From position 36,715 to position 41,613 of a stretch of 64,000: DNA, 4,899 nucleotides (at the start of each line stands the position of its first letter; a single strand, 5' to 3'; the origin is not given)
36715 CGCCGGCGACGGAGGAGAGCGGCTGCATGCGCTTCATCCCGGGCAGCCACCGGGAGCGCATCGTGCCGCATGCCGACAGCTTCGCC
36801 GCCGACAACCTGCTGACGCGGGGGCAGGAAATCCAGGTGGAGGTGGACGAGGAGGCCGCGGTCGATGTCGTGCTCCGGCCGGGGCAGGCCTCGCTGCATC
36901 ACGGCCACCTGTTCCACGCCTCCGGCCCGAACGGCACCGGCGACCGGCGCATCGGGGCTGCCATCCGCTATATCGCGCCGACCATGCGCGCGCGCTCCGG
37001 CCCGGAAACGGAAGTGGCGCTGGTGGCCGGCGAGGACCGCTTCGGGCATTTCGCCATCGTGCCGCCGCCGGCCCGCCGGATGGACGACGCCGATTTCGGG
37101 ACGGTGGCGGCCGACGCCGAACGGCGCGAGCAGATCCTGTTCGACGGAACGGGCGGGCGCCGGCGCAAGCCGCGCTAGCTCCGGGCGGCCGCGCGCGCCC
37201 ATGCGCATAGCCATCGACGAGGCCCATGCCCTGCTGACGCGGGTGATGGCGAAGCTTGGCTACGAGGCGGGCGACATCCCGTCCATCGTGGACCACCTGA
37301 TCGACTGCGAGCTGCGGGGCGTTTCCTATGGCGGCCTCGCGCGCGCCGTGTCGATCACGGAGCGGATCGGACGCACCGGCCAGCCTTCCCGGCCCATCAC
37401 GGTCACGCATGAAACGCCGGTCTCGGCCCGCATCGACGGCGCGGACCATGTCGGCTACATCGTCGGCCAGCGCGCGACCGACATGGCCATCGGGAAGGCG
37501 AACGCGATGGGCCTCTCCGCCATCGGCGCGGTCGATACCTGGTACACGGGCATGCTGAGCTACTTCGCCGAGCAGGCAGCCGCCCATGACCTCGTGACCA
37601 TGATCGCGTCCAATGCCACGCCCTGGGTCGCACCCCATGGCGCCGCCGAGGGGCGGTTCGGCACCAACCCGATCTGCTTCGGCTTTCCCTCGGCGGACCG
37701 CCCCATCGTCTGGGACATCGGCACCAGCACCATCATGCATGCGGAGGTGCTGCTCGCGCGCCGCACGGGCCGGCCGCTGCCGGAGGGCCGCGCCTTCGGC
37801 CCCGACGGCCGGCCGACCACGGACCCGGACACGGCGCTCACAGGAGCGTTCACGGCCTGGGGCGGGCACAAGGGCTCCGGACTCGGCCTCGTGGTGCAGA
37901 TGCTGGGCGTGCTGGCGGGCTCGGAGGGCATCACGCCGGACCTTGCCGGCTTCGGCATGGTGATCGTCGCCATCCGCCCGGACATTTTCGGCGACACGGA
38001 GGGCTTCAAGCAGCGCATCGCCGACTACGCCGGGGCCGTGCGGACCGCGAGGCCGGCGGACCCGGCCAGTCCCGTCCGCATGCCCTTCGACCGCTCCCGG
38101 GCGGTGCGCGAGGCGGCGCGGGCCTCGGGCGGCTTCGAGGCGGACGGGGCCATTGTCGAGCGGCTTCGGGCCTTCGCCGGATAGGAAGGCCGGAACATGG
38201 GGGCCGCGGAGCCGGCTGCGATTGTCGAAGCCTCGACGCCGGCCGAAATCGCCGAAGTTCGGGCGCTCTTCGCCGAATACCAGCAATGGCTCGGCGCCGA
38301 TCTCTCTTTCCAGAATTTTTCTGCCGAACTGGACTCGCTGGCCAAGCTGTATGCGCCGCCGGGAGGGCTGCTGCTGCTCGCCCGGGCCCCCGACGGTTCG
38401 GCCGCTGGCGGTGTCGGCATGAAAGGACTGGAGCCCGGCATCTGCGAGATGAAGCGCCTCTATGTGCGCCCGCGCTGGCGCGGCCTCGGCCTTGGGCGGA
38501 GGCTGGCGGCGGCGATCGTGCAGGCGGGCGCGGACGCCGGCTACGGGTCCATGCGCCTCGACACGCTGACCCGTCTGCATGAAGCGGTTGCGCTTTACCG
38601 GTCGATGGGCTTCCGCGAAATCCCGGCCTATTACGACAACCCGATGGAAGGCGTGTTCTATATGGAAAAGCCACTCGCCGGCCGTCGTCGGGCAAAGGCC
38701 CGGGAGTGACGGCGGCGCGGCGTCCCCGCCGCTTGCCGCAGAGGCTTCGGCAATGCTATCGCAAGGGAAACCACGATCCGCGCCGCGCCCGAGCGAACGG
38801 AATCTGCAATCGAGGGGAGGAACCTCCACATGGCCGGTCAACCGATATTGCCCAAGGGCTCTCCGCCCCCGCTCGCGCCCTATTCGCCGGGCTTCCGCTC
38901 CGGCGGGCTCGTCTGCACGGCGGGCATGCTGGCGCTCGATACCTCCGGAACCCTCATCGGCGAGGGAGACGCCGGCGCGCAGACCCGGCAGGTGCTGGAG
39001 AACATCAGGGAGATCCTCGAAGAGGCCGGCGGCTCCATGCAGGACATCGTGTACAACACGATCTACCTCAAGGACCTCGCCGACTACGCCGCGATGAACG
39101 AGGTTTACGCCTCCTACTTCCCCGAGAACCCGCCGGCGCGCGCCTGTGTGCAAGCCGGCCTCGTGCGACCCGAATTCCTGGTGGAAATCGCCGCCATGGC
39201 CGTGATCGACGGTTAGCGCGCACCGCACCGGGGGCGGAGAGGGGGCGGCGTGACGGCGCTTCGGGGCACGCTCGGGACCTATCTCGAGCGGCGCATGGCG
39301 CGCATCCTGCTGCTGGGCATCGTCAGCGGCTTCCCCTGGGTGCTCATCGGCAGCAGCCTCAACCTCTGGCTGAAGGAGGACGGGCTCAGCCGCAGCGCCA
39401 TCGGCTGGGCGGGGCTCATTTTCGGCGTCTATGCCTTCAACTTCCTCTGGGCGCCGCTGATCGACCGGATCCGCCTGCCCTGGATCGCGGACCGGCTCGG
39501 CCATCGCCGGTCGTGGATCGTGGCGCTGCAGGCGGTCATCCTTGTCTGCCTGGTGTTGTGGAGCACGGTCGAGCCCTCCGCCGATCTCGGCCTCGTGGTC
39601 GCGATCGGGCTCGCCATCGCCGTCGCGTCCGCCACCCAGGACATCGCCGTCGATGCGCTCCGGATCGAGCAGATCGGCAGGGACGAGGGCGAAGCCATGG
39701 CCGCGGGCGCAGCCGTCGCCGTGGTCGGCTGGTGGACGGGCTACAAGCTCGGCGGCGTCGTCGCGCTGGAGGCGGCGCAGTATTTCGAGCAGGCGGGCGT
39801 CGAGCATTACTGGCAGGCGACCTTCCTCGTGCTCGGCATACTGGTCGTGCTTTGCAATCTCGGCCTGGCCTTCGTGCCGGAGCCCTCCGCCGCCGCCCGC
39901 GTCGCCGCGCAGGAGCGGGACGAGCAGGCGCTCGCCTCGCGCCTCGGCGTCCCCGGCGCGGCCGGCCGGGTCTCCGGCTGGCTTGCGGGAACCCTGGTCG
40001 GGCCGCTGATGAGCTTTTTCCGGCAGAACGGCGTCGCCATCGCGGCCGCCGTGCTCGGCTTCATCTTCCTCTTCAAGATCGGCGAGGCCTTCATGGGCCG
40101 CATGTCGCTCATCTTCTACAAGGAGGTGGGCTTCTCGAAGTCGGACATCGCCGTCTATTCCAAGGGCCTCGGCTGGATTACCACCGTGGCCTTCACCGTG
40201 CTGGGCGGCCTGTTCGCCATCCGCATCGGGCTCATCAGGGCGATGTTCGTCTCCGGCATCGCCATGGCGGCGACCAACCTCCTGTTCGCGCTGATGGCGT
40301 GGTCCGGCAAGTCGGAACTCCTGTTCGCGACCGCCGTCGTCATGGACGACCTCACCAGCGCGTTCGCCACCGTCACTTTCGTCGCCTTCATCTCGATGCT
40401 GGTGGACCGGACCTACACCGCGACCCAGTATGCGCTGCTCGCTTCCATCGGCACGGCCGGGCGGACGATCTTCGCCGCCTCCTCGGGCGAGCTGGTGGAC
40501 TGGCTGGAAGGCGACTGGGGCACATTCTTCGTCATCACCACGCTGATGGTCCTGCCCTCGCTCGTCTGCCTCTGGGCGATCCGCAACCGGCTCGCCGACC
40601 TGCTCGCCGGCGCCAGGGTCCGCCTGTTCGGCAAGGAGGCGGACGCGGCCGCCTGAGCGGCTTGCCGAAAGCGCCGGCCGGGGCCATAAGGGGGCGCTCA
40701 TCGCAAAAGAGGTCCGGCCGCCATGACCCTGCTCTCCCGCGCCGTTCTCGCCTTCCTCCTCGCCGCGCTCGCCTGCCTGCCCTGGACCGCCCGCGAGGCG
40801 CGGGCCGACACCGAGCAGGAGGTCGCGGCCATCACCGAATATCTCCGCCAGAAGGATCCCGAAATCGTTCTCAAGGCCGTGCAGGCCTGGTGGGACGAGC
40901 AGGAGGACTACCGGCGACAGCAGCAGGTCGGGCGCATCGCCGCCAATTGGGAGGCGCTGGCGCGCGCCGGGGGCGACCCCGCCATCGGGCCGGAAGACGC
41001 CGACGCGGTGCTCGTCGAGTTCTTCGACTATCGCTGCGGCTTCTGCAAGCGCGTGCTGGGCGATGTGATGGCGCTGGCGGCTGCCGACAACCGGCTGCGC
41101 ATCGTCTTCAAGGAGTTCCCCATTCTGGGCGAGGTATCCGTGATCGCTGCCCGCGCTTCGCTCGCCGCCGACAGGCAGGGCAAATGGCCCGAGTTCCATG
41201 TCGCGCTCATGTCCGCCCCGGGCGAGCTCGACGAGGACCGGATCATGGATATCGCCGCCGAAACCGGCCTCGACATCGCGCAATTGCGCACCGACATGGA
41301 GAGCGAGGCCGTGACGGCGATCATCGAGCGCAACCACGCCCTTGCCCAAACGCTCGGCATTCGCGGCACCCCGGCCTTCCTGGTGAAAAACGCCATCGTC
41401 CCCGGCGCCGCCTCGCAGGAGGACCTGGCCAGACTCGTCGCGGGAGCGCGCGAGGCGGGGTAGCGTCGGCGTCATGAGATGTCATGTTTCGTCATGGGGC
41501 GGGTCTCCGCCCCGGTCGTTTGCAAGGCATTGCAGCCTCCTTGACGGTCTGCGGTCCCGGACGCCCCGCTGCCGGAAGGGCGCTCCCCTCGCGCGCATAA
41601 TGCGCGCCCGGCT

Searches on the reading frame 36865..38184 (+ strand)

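Call 9: search_protein_families(library=pfam, proteins=[window:36865-38184:+], max_evalue=0.01)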
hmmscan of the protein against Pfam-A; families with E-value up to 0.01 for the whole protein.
window:36865-38184:+ (439 aa): 1 family
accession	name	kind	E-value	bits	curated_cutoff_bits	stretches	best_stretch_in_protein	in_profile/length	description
PF02615.19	Ldh_2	-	3.3e-78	263.6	38.8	1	116-434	2-332/333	Malate/L-lactate dehydrogenase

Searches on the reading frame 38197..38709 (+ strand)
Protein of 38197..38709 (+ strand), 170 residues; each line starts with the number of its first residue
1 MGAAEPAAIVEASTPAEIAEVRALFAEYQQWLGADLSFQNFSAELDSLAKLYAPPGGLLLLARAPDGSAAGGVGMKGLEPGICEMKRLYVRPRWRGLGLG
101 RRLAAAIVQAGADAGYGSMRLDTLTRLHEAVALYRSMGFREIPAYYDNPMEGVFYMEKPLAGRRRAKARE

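Call 9: search_protein_families(library=pfam, proteins=[window:38197-38709:+], max_evalue=0.01)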
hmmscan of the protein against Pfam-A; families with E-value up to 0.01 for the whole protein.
window:38197-38709:+ (170 aa): 4 families
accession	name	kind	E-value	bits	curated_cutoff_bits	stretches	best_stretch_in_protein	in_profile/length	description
PF00583.31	Acetyltransf_1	-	8.2e-13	49.1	20.7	1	46-139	22-116/116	Acetyltransferase (GNAT) family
PF13508.13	Acetyltransf_7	-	4.2e-11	43.5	27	1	67-141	12-84/84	Acetyltransferase (GNAT) domain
PF13673.13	Acetyltransf_10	-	1e-07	32.4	23.6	1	69-142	42-110/128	Acetyltransferase (GNAT) domain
PF08445.16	FR47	-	3.9e-06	27.2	22.1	1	82-144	21-82/86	FR47-like protein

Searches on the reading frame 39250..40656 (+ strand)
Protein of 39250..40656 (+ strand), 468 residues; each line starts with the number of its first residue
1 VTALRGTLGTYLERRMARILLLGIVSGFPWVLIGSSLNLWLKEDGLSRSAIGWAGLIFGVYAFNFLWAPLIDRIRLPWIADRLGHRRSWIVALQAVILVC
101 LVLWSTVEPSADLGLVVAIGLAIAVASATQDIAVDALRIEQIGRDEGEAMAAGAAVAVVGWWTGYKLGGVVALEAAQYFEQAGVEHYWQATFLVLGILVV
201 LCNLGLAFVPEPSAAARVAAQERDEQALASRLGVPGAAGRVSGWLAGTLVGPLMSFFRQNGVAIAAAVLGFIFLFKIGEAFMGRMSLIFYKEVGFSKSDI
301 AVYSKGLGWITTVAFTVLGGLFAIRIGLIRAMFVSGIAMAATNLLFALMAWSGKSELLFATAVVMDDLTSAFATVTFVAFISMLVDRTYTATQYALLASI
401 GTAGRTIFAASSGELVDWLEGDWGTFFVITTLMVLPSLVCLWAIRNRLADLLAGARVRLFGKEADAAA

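Call 9: search_protein_families(library=pfam, proteins=[window:39250-40656:+], max_evalue=0.01)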
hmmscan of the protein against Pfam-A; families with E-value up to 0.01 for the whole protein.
window:39250-40656:+ (468 aa): 2 families
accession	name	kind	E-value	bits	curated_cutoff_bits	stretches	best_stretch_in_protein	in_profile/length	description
PF07690.21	MFS_1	-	3.5e-17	62.8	33.4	2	20-296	2-235/347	Major Facilitator Superfamily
PF13000.13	Acatn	-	0.0004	19.5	23.7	1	21-167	7-169/546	Acetyl-coenzyme A transporter 1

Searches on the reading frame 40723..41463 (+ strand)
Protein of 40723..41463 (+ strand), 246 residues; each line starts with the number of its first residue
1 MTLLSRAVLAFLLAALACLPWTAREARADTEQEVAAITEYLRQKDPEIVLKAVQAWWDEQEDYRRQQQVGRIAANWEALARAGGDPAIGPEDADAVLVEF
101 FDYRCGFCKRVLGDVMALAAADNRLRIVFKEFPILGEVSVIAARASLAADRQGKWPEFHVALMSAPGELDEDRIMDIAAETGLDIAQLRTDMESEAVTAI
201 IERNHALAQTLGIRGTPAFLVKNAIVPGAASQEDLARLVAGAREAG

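Call 9: search_protein_families(library=pfam, proteins=[window:40723-41463:+], max_evalue=0.01)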
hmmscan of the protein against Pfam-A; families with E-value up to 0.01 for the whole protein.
window:40723-41463:+ (246 aa): 5 families
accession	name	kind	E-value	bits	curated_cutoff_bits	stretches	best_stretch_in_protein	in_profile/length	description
PF01323.26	DSBA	-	2.1e-25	90.1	25.6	1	97-238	2-189/191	DSBA-like thioredoxin domain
PF13462.12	Thioredoxin_4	-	3.4e-18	66.8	23.2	1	83-239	3-163/165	Thioredoxin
PF13098.12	Thioredoxin_2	-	1.3e-07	32.3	27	1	94-238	6-103/104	Thioredoxin-like domain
PF13743.12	Thioredoxin_5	-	4.4e-05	23.7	27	1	171-224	113-166/186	Thioredoxin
PF00085.26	Thioredoxin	-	0.002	18.6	23.5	0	93-121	18-46/103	Thioredoxin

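Call 31: find_encoding_contigs(protein=window:40723-41463:+, flank=6000, max_places=6)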
Protein window:40723-41463:+ (246 aa): 11 contigs read that carry it; 6 places shown.
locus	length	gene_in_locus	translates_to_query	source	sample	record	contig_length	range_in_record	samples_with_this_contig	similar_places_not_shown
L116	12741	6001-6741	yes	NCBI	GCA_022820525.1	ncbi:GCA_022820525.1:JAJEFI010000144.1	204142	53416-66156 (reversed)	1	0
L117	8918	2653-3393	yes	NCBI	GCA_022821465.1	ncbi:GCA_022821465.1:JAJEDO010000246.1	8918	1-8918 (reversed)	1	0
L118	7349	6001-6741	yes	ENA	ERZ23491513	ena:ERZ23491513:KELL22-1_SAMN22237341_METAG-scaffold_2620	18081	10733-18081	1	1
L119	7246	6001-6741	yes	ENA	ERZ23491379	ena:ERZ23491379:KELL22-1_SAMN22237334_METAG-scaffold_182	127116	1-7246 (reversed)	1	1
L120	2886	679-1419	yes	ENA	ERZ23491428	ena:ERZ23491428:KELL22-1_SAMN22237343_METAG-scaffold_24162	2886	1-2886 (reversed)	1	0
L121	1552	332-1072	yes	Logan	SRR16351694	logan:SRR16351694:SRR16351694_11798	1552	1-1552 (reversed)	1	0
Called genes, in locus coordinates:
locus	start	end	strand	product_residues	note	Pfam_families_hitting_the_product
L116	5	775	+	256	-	PF00596:Aldolase_II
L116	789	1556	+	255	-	PF00596:Aldolase_II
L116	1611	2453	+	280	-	PF05721:PhyH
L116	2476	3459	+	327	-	PF02615:Ldh_2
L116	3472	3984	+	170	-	PF00583:Acetyltransf_1, PF13673:Acetyltransf_10, PF13508:Acetyltransf_7, PF08445:FR47 (weak)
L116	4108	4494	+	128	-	PF01042:Ribonuc_L-PSP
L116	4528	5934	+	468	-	PF07690:MFS_1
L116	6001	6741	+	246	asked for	PF13462:Thioredoxin_4, PF13098:Thioredoxin_2 (faint), PF01323:DSBA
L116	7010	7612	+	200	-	-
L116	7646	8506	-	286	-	PF00892:EamA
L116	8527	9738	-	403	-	PF02515:CoA_transf_3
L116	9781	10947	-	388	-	PF00155:Aminotran_1_2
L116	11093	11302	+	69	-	-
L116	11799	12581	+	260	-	PF11716:MDMPI_N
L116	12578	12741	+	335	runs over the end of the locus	PF00296:Bac_luciferase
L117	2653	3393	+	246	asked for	PF13462:Thioredoxin_4, PF13098:Thioredoxin_2 (faint), PF01323:DSBA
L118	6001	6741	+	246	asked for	PF13462:Thioredoxin_4, PF13098:Thioredoxin_2 (faint), PF01323:DSBA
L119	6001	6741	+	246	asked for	PF13462:Thioredoxin_4, PF13098:Thioredoxin_2 (faint), PF01323:DSBA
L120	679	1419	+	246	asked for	PF13462:Thioredoxin_4, PF13098:Thioredoxin_2 (faint), PF01323:DSBA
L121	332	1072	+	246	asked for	PF13462:Thioredoxin_4, PF13098:Thioredoxin_2 (faint), PF01323:DSBA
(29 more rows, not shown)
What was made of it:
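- Checked: Public annotations nevertheless call a 200-202-aa ORF there (call 31), which I consider spurious.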

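Call 42: find_homologous_proteins(query=window:40723-41463:+, max_evalue=1e-20)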
Query window:40723-41463:+ (246 aa): 1801 proteins with E <= 1e-20 among 7375 candidates; the best 120 are listed.
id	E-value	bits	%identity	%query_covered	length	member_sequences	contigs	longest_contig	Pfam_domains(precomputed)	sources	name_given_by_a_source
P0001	2.2e-153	526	100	100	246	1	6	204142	PF13098.14,PF01323.27,PF13462.13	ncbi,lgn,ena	-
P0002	5.9e-153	525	100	100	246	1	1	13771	PF13098.14,PF01323.27,PF13462.13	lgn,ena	-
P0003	1.7e-148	510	97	100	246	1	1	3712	PF01323.27,PF13462.13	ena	-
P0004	1.1e-140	485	93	100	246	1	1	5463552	PF13743.13,PF13098.14,PF01323.27,PF13462.13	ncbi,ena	-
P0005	2.9e-140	483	91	100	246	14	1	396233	PF13743.13,PF01323.27,PF13462.13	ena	-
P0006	1.8e-139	481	92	100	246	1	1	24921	PF01323.27,PF13462.13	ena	-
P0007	2.4e-139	480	92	100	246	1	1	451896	PF13743.13,PF01323.27,PF13462.13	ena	-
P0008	3.9e-139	480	90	100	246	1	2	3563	PF13743.13,PF13098.14,PF01323.27,PF13462.13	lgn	-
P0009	3.9e-139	480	91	100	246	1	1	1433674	PF01323.27,PF13462.13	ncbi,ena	-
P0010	8.7e-138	475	91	100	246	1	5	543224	PF01323.27,PF13462.13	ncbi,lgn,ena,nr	ncbi:MAG: DsbA family protein [Alphaproteobacteria bacterium]|nr:DsbA family protein [Alphaproteobac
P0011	2.7e-137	474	91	100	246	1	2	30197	PF01323.27,PF13462.13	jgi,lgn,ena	-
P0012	4.7e-137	473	90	100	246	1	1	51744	PF01323.27,PF13462.13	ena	-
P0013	7.2e-137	472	91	100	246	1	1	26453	PF01323.27,PF13462.13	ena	-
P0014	1.9e-136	471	91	100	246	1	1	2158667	PF01323.27,PF13462.13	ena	-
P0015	2.5e-136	471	90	92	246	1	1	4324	PF01323.27,PF13462.13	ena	-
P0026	2.2e-125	435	83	100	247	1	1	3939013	PF13098.14,PF01323.27,PF13462.13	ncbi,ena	-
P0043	2.3e-118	412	78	99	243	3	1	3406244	PF01323.27,PF13462.13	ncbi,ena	-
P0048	1.8e-93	330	68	96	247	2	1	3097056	PF13743.13,PF01323.27,PF13462.13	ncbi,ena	-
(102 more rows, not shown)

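Call 43: find_encoding_contigs(protein=P0004, flank=4000, max_places=1)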
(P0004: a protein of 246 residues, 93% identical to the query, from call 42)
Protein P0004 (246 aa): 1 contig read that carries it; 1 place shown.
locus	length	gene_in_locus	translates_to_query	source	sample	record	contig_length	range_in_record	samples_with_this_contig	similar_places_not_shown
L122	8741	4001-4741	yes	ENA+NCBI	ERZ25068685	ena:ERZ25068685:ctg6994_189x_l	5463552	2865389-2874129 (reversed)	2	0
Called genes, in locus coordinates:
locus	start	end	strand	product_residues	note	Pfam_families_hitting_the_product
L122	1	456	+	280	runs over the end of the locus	PF05721:PhyH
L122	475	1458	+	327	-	PF02615:Ldh_2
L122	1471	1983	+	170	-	PF00583:Acetyltransf_1, PF13673:Acetyltransf_10 (weak), PF13508:Acetyltransf_7, PF08445:FR47 (faint)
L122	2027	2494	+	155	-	PF01042:Ribonuc_L-PSP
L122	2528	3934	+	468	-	PF07690:MFS_1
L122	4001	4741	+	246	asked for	PF13462:Thioredoxin_4, PF13098:Thioredoxin_2 (faint), PF01323:DSBA, PF13743:Thioredoxin_5 (weak)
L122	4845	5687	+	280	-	-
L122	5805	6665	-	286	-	PF00892:EamA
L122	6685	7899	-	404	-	PF02515:CoA_transf_3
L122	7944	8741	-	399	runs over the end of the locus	PF00155:Aminotran_1_2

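Call 44: find_encoding_contigs(protein=P0026, flank=4000, max_places=1)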
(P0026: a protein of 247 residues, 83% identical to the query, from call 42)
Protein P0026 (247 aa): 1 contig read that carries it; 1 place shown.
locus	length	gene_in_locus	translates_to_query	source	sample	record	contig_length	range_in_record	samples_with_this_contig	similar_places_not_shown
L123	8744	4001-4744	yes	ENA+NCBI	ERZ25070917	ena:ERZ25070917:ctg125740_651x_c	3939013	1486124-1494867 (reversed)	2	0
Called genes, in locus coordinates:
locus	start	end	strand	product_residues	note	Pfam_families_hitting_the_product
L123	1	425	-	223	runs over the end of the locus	PF11010:DUF2848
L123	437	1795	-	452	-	PF01406:tRNA-synt_1e, PF01921:tRNA-synt_1f (faint), PF09334:tRNA-synt_1g (faint), PF09190:DALR_2, PF23493:CysS_C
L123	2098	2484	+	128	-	PF01042:Ribonuc_L-PSP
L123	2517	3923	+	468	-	PF07690:MFS_1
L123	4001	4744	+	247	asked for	PF13462:Thioredoxin_4, PF13098:Thioredoxin_2 (faint), PF01323:DSBA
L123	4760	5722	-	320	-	PF08379:Bact_transglu_N, PF01841:Transglut_core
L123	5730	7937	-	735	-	PF04174:CP_ATPgrasp_1, PF14403:CP_ATPgrasp_2, PF04168:Alpha-E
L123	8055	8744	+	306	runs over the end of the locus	PF09296:NUDIX-like, PF09297:Zn_ribbon_NUD, PF00293:NUDIX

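Call 45: find_encoding_contigs(protein=P0043, flank=4000, max_places=1)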
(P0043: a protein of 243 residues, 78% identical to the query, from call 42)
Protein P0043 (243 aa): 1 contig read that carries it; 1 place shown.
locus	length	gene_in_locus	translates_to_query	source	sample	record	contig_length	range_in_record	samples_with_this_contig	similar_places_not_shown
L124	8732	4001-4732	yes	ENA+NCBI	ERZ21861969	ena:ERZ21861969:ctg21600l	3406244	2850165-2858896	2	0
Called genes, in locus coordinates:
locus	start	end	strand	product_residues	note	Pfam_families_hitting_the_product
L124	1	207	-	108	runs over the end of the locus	-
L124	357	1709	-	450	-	PF13175:AAA_15, PF13304:AAA_21, PF13175:AAA_15, PF12476:DUF3696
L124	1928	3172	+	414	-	PF01266:DAO, PF07992:Pyr_redox_2 (faint), PF13450:NAD_binding_8 (weak)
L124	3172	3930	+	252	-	PF00899:ThiF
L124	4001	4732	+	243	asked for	PF13462:Thioredoxin_4, PF01323:DSBA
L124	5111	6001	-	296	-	PF08379:Bact_transglu_N, PF01841:Transglut_core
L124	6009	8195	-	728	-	PF04174:CP_ATPgrasp_1, PF14403:CP_ATPgrasp_2, PF04168:Alpha-E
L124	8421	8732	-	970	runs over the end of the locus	PF24883:NPHP3_N (faint), PF05729:NACHT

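Call 46: find_encoding_contigs(protein=P0048, flank=4000, max_places=1)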
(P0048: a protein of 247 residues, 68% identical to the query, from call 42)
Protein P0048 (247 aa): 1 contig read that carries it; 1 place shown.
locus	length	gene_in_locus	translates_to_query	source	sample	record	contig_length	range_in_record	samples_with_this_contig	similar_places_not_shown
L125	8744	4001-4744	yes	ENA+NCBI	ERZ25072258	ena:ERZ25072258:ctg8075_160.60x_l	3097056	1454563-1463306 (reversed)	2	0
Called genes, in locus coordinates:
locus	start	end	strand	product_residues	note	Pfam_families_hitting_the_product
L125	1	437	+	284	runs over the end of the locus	PF02668:TauD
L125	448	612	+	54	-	PF15919:HicB_lk_antitox (weak)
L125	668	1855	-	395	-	PF02515:CoA_transf_3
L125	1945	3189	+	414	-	PF01266:DAO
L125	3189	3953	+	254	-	PF00899:ThiF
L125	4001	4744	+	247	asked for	PF13462:Thioredoxin_4, PF01323:DSBA, PF13743:Thioredoxin_5 (weak)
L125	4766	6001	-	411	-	PF04909:Amidohydro_2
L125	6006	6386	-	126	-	-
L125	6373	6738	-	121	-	PF00355:Rieske, PF13806:Rieske_2 (faint), PF22543:Rieske_4 (faint)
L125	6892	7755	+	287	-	PF13714:PEP_mutase, PF00463:ICL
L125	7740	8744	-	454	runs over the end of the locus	PF07690:MFS_1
